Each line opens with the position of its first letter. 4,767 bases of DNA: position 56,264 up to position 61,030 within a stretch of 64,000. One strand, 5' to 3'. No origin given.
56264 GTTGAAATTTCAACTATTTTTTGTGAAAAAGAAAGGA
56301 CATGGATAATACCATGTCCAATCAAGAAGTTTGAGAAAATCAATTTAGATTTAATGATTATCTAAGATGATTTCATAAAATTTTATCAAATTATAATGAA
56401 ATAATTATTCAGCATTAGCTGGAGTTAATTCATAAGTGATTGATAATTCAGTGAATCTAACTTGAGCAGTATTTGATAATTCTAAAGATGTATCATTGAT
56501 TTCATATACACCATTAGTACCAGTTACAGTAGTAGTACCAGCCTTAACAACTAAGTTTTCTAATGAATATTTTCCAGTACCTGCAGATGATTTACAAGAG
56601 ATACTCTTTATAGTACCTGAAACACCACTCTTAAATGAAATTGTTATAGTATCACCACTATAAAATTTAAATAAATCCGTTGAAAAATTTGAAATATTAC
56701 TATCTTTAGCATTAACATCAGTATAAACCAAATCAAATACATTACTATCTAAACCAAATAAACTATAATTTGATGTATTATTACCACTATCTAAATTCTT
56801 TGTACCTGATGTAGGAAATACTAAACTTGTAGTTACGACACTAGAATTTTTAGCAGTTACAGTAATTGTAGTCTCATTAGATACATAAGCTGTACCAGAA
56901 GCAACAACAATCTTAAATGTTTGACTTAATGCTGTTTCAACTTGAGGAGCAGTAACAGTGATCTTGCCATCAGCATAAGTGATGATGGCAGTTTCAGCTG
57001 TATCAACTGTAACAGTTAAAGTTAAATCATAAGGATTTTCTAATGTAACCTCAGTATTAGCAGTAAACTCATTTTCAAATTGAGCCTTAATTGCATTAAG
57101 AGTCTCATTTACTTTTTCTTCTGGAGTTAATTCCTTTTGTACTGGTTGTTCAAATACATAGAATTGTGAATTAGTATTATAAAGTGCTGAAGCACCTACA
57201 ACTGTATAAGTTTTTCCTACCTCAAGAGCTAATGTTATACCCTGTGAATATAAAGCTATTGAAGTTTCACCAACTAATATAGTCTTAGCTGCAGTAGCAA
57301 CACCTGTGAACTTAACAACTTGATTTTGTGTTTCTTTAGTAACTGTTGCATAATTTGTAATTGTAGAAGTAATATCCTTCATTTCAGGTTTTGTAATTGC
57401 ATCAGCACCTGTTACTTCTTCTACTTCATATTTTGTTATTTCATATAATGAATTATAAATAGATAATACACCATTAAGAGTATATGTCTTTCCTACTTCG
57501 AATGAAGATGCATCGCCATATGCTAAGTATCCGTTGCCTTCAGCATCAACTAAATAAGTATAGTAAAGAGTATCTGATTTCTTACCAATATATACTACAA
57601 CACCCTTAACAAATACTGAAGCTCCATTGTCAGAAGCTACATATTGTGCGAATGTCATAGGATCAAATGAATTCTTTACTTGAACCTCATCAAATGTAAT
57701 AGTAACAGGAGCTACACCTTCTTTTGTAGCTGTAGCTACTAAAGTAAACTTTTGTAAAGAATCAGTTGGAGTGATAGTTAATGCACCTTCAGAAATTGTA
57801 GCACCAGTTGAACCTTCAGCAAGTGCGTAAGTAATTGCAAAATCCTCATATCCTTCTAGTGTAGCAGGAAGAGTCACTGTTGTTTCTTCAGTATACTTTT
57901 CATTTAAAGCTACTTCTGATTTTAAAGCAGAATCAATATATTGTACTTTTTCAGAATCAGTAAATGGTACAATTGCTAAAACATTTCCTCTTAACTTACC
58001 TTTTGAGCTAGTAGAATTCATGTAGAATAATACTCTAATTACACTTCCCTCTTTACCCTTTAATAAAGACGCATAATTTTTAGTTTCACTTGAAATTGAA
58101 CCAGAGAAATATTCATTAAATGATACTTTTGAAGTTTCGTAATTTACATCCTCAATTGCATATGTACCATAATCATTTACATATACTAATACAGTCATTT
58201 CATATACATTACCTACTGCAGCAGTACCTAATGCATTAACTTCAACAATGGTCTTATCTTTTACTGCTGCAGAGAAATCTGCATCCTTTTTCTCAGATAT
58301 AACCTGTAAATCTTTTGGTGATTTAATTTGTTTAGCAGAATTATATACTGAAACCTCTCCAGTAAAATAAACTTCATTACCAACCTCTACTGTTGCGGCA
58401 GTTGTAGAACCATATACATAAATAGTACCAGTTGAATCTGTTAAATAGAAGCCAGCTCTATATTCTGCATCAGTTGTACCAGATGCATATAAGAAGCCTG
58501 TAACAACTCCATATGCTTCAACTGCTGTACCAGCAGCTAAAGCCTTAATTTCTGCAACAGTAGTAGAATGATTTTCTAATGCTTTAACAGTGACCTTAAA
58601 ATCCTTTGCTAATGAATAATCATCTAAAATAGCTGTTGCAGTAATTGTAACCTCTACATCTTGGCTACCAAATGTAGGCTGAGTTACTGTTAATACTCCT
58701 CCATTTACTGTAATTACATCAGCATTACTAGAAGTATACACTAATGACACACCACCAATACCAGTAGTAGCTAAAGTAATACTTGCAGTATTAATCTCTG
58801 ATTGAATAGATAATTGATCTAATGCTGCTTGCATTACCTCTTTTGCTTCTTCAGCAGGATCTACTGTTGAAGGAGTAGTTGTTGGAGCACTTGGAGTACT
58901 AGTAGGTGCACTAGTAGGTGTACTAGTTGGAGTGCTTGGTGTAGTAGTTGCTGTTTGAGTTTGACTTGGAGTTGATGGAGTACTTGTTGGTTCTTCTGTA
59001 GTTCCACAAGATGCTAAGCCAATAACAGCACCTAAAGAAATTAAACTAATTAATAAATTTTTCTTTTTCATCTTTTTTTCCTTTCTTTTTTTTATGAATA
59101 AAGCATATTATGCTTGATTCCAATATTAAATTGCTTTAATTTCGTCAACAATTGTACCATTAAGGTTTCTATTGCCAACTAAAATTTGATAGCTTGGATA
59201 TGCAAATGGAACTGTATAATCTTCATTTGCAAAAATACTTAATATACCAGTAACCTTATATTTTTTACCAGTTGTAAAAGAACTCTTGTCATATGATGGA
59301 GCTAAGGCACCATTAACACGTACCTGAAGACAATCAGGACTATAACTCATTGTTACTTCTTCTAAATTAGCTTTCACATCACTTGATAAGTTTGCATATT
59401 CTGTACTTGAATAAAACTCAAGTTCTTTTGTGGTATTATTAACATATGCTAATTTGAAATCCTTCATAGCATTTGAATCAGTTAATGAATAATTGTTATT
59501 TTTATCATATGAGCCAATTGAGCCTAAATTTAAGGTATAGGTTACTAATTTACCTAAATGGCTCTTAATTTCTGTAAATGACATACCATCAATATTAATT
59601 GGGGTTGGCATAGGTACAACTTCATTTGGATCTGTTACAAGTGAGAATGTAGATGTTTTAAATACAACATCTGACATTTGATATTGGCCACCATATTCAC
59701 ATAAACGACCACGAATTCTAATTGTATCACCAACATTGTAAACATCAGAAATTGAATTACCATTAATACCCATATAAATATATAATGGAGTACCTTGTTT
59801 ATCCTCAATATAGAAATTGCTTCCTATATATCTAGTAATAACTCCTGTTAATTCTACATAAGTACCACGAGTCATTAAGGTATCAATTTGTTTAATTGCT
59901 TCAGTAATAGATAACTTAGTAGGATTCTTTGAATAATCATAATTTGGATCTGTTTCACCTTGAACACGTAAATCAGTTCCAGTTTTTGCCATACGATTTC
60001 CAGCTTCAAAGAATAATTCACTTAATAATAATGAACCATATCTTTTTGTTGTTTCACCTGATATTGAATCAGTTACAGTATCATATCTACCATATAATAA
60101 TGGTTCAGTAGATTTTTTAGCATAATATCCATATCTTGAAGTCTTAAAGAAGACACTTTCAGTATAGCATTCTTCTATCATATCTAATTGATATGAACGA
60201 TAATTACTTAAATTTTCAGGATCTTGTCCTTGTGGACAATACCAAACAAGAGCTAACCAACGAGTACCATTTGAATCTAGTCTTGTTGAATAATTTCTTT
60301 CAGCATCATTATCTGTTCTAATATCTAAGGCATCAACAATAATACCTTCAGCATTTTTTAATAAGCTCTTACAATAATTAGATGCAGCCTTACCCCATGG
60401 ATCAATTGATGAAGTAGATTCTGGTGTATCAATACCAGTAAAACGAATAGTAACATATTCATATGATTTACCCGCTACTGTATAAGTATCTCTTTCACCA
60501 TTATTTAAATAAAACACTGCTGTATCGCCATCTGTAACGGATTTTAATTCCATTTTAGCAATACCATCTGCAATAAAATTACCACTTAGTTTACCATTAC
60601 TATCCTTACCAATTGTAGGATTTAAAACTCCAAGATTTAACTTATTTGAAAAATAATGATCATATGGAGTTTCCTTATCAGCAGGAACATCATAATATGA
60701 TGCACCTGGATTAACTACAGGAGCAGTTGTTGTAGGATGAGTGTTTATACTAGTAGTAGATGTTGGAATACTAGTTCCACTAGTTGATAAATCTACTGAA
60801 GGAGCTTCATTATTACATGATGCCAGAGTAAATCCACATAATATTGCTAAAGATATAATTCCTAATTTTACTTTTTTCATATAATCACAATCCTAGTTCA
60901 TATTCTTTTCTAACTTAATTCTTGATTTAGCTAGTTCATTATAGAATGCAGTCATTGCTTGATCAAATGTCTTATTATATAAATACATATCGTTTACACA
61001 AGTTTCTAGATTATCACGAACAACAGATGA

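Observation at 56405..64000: One operon links a surface SNase nuclease and a multi-OB-fold lipoprotein to a CUT1 ABC importer: candidate extracellular nucleic-acid capture, digestion and uptake system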

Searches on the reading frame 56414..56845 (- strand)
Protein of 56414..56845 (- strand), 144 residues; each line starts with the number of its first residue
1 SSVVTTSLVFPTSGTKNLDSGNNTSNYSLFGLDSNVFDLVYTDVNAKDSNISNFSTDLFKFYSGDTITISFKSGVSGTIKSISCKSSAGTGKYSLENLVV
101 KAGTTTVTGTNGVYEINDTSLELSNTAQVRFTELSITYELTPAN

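Call 86: search_solved_structures(query=A5, max_evalue=10, show_alignments=1)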
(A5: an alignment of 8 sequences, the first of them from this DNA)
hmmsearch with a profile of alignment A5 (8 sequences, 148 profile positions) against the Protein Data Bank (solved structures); distinct sequences matched with E-value up to 10: 1.
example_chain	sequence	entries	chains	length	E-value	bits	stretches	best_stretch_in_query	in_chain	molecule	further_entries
9rce_H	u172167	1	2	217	1.2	12.4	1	86-145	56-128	Peptidoglycan-binding protein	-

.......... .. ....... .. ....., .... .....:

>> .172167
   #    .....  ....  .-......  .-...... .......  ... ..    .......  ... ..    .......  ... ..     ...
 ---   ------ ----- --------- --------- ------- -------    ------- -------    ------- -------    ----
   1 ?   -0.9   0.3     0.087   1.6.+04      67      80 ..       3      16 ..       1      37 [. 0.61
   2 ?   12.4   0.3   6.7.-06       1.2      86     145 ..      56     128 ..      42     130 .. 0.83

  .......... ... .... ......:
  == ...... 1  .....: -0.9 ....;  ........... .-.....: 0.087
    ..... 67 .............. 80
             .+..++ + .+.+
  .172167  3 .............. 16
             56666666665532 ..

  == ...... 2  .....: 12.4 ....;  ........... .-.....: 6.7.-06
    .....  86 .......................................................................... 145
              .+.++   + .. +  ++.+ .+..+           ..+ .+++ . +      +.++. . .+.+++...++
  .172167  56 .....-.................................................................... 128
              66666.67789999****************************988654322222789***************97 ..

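Call 87: search_protein_families(library=pfam, alignment_id=A5, max_evalue=1)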
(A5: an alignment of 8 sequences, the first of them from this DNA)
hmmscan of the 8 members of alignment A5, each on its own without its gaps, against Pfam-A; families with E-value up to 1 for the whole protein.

A. member 1, seq(144 aa): 2 families
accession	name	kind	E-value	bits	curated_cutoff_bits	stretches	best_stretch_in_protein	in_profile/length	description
PF16395.11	DUF5004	-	0.00071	20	21.6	1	39-131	32-128/153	Domain of unknown function (DUF5004)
PF23616.1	Ig_GEX2_N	-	0.15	12.7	27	1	45-123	25-103/105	GEX2 N-terminal Ig-like domain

B. families by the number of members that match (of 8 scanned): 9 families
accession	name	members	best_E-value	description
PF16395.11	DUF5004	2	0.00071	Domain of unknown function (DUF5004)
PF16318.11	DUF4957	1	0.0086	Domain of unknown function (DUF4957)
PF23658.1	PDZ_CPAF_rel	1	0.019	CPAF-like PDZ domain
PF19866.4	DUF6339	1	0.029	Family of unknown function (DUF6339)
PF00754.31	F5_F8_type_C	1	0.1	F5/8 type C domain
PF13620.12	CarboxypepD_reg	1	0.12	Carboxypeptidase regulatory-like domain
PF06486.16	DUF1093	1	0.13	Protein of unknown function (DUF1093)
PF23616.1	Ig_GEX2_N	1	0.15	GEX2 N-terminal Ig-like domain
PF24171.1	Fn3-III_PB4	1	0.38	Straight fiber protein PB4 third Fn3-like domain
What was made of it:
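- Tried and rejected: The C-terminal beta-sandwich (aa 745-885) has no significant PDB or Pfam match (calls 86, 87).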

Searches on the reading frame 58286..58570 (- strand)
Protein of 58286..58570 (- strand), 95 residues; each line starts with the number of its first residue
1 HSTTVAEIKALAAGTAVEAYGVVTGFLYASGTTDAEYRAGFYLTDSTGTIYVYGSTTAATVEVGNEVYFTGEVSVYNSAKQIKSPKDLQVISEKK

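Call 61: search_solved_structures(query=A4, max_evalue=10, show_alignments=2)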
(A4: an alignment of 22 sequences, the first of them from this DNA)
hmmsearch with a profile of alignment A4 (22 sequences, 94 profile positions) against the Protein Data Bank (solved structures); distinct sequences matched with E-value up to 10: 11.
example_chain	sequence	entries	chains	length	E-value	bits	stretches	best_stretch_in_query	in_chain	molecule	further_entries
6i52_B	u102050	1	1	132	0.0011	22.4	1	16-86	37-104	Replication factor A protein 2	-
9sf8_A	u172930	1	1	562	0.035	17.5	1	15-75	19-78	Endonuclease/exonuclease/phosphatase domain-containing protein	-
9sf9_A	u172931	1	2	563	0.035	17.5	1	15-75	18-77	Endonuclease/exonuclease/phosphatase domain-containing protein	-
4ivf_A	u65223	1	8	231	0.18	15.2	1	19-68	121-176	Putative uncharacterized protein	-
4joi_A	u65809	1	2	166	0.19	15.2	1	56-88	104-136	CST complex subunit STN1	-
3rh7_A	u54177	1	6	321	0.31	14.5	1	10-43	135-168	Hypothetical oxidoreductase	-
8d0b_B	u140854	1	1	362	0.63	13.5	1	56-88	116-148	CST complex subunit STN1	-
7u5c_F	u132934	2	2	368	0.65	13.4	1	56-88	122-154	CST complex subunit STN1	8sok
6w6w_C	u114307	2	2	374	0.67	13.4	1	56-88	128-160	CST complex subunit STN1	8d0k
3hcz_A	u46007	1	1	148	0.74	13.3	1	38-57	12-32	Possible thiol-disulfide isomerase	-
8soj_B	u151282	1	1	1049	2.1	11.8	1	56-88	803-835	CST complex subunit STN1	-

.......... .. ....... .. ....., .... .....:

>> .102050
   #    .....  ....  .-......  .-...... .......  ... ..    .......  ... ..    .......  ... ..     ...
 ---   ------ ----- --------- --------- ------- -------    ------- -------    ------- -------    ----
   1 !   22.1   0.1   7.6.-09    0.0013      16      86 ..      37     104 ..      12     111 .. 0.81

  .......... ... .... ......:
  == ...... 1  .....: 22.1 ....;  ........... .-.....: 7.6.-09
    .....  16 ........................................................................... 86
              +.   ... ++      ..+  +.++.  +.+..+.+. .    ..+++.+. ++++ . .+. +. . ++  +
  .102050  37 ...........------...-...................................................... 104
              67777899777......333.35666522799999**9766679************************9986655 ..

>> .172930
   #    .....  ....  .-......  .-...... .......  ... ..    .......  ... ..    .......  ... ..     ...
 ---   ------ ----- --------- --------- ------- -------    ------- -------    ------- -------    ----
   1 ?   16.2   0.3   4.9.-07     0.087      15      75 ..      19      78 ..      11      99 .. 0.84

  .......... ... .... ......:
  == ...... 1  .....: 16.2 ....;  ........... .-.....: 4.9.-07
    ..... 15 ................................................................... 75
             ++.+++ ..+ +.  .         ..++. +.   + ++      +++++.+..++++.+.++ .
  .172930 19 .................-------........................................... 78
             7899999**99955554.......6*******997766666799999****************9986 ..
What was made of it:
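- On OB-fold nucleic-acid-binding domain (PF01336-like): Profile hits are RPA2 at 1e-3, the EEP nuclease N-terminus and STN1 (call 61).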

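Call 62: search_protein_families(library=pfam, alignment_id=A4, max_evalue=1)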
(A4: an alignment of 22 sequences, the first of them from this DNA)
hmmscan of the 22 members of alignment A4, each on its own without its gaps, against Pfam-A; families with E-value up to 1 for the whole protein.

A. member 1, seq(95 aa): 2 families
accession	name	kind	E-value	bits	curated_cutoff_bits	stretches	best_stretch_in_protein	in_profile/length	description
PF01336.31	tRNA_anti-codon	-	0.0023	18.3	27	1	41-83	20-68/75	OB-fold nucleic acid binding domain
PF02515.22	CoA_transf_3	-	0.25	10.9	23.3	1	22-63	140-182/366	CoA-transferase family III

B. families by the number of members that match (of 22 scanned): 16 families
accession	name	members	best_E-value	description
PF01336.31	tRNA_anti-codon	13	1.7e-05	OB-fold nucleic acid binding domain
PF16100.11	RMI2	2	0.0083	RecQ-mediated genome instability protein 2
PF18942.5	DUF5689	2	0.019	Family of unknown function (DUF5689)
PF19886.4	DUF6359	2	0.047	Domain of unknown function (DUF6359)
PF01551.29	Peptidase_M23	1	0.0079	Peptidase family M23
PF17890.6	WW_like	1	0.01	Peptidoglycan hydrolase LytB WW-like domain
PF19647.4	DUF6150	1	0.017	Family of unknown function (DUF6150)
PF00166.26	Cpn10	1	0.019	Chaperonin 10 Kd subunit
PF13100.11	OstA_2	1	0.031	OstA-like protein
PF00436.31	SSB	1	0.048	Single-strand binding protein family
PF17244.8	CDC24_OB3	1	0.08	Cell division control protein 24, OB domain 3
PF11886.13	TOC159_MAD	1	0.16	Translocase of chloroplast 159/132, membrane anchor domain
PF07653.23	SH3_2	1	0.16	Variant SH3 domain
PF02464.23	CinA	1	0.23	Competence-damaged protein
PF02515.22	CoA_transf_3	1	0.25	CoA-transferase family III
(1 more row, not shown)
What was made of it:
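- On OB-fold nucleic-acid-binding domain (PF01336-like): PF01336 matches 13/22 modules, best E 1.7e-5 and all below the gathering score (call 62).
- The best PDB hits are RPA2, an extracellular EEP nuclease and STN1 (calls 61, 62).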

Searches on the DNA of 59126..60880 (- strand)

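Call 11: search_rna_families(source=L001, start=1, end=400, threshold=evalue, max_evalue=0.1)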
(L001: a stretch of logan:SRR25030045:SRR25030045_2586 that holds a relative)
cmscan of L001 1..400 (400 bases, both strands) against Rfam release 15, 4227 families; matches with E-value up to 0.1: 2.
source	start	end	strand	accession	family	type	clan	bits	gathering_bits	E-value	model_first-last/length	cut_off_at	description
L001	4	77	+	RF00029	Intron_gpII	Intron;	-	32.1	40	0.00012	1-77/77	no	Group II catalytic intron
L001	37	75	-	RF03378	mir-7398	Gene; miRNA;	-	25.2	44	0.0085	1-60/60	no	mir-7398 microRNA precursor family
